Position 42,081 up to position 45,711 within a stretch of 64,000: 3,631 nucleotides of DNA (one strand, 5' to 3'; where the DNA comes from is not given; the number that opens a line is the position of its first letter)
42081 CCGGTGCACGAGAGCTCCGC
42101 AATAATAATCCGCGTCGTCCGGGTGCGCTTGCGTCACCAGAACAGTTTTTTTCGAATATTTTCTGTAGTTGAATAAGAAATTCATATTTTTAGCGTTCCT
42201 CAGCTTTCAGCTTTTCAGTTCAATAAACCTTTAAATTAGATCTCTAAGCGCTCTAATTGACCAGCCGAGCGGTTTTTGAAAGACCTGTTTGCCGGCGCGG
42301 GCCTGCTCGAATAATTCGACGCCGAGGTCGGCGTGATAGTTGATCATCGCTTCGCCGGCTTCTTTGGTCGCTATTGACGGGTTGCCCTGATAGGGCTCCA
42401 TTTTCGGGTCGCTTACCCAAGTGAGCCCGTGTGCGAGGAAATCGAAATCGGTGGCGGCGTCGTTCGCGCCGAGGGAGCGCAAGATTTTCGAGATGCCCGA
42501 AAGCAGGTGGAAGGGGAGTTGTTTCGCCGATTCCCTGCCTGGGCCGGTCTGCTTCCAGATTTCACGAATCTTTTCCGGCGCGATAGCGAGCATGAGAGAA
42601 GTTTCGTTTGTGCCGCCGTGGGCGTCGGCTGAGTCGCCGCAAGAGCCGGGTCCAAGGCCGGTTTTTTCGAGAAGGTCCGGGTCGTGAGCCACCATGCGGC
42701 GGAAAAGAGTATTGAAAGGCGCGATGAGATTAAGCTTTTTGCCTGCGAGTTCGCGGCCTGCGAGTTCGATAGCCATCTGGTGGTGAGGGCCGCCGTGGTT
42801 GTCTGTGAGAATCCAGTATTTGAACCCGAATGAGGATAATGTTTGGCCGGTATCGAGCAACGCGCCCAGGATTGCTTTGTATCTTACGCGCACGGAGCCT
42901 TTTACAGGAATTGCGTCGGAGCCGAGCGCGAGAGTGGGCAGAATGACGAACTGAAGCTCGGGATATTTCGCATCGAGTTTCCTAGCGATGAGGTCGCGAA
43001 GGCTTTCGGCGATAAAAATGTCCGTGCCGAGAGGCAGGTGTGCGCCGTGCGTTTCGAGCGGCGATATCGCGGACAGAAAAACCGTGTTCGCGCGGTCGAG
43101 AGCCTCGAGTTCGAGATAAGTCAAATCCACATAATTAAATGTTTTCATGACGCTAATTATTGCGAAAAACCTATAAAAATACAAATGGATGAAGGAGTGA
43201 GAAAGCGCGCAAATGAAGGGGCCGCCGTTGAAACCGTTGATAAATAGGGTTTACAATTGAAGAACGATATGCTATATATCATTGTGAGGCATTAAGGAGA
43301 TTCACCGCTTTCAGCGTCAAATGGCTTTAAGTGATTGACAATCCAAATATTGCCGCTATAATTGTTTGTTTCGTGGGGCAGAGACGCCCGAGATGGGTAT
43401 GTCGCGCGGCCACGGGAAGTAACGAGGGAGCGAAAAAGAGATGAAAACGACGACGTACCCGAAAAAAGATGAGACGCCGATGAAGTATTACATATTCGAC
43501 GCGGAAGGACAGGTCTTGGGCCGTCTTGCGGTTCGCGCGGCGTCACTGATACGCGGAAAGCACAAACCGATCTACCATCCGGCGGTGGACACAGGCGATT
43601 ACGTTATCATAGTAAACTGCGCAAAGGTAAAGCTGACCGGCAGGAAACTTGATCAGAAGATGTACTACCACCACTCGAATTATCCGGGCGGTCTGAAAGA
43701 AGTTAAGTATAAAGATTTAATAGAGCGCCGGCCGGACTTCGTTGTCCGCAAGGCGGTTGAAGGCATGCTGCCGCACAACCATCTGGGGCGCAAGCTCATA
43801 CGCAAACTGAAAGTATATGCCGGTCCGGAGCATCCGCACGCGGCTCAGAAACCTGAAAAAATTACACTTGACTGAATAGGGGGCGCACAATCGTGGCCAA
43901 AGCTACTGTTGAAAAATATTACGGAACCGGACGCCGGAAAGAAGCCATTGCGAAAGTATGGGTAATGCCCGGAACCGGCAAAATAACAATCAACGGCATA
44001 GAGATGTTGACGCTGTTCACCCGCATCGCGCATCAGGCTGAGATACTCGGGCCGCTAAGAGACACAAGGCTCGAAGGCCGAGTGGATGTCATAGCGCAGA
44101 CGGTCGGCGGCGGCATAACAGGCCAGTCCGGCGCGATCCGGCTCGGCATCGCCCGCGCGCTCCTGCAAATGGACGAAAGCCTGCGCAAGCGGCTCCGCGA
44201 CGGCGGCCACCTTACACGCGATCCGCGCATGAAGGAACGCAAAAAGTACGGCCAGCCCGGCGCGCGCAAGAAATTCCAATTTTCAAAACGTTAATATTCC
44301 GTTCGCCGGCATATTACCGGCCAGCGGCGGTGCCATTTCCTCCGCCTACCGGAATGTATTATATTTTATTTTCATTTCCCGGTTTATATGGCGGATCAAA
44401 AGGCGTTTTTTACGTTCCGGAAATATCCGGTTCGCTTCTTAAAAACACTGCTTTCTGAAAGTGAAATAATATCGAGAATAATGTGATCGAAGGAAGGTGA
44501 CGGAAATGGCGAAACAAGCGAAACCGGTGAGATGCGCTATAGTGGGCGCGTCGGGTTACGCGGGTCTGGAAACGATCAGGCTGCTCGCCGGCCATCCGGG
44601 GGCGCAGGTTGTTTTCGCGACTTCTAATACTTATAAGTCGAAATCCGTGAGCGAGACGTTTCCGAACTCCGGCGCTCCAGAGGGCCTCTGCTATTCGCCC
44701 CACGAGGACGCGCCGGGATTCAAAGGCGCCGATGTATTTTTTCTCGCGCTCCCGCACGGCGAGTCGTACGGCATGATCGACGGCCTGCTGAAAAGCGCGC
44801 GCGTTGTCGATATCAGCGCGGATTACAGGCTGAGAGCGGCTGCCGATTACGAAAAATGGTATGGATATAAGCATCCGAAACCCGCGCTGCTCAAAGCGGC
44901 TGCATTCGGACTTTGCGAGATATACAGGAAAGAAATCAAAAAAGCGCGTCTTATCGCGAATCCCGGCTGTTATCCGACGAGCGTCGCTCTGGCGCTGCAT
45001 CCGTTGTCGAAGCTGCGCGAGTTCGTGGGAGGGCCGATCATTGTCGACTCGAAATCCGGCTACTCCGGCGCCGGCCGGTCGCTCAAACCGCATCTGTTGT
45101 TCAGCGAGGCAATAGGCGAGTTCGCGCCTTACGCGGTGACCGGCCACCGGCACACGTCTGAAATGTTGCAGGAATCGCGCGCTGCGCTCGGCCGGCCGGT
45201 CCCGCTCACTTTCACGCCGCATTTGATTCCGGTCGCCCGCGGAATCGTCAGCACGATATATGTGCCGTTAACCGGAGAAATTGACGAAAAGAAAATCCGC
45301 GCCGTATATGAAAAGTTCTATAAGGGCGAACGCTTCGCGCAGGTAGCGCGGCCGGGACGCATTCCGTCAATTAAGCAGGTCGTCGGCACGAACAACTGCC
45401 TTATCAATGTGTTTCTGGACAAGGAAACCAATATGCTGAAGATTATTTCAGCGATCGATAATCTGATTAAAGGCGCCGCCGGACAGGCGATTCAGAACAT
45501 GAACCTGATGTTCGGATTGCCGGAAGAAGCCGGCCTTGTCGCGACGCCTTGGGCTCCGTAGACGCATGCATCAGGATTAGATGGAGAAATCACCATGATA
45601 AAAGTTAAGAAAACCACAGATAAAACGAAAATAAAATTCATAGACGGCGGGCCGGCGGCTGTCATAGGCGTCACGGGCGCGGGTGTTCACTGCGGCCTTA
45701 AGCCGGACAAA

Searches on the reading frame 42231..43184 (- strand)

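Call 28: search_protein_families(library=pfam, proteins=[window:42231-43184:-], max_evalue=0.001)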
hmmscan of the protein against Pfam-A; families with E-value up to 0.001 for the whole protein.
window:42231-43184:- (317 aa): 1 family
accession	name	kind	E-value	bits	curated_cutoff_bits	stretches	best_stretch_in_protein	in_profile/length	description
PF02633.19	Creatininase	-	1.2e-30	107.1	31.3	1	20-289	2-235/238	Creatinine amidohydrolase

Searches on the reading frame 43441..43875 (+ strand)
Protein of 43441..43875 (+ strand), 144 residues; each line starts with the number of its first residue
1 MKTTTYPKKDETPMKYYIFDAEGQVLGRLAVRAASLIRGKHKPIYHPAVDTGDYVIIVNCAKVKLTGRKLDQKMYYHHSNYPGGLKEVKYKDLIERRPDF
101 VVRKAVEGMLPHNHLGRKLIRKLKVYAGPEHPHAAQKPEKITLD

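Call 28: search_protein_families(library=pfam, proteins=[window:43441-43875:+], max_evalue=0.001)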
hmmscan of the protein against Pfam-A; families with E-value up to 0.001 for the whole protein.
window:43441-43875:+ (144 aa): 1 family
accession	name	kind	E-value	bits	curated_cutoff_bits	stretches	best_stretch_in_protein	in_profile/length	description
PF00572.24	Ribosomal_L13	-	2.2e-49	166.9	23.8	1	15-132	2-119/119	Ribosomal protein L13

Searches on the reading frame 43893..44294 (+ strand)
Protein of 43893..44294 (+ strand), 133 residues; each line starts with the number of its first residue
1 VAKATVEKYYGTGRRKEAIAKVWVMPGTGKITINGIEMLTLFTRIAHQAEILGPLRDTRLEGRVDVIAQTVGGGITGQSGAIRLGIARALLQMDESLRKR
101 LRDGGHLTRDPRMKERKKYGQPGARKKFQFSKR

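Call 28: search_protein_families(library=pfam, proteins=[window:43893-44294:+], max_evalue=0.001)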
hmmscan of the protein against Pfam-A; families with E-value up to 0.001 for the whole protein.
window:43893-44294:+ (133 aa): 1 family
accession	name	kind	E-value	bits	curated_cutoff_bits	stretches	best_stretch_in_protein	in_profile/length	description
PF00380.25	Ribosomal_S9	-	6.5e-45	153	22.5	1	13-133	1-121/121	Ribosomal protein S9/S16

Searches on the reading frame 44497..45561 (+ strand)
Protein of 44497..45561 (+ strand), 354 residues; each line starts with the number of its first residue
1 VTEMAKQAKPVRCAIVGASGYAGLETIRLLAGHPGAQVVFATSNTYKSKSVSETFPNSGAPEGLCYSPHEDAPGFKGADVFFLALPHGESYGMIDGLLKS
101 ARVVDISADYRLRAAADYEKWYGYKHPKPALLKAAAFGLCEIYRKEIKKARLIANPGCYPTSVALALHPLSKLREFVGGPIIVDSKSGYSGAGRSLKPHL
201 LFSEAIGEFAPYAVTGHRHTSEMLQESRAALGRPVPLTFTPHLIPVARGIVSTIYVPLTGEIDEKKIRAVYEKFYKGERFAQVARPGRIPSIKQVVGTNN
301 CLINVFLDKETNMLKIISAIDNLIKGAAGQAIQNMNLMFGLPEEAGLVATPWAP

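Call 28: search_protein_families(library=pfam, proteins=[window:44497-45561:+], max_evalue=0.001)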
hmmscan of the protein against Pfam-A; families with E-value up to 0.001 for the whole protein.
window:44497-45561:+ (354 aa): 3 families
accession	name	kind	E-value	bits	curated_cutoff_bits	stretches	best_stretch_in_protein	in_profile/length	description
PF22698.1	Semialdhyde_dhC_1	-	9.7e-54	182.1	27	1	158-322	1-165/165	Semialdehyde dehydrogenase, dimerisation domain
PF02774.23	Semialdhyde_dhC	-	1.4e-20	74.6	26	1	181-325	14-184/184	Semialdehyde dehydrogenase, dimerisation domain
PF01118.30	Semialdhyde_dh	-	3.7e-19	69.7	26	1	13-150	2-121/121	Semialdehyde dehydrogenase, NAD binding domain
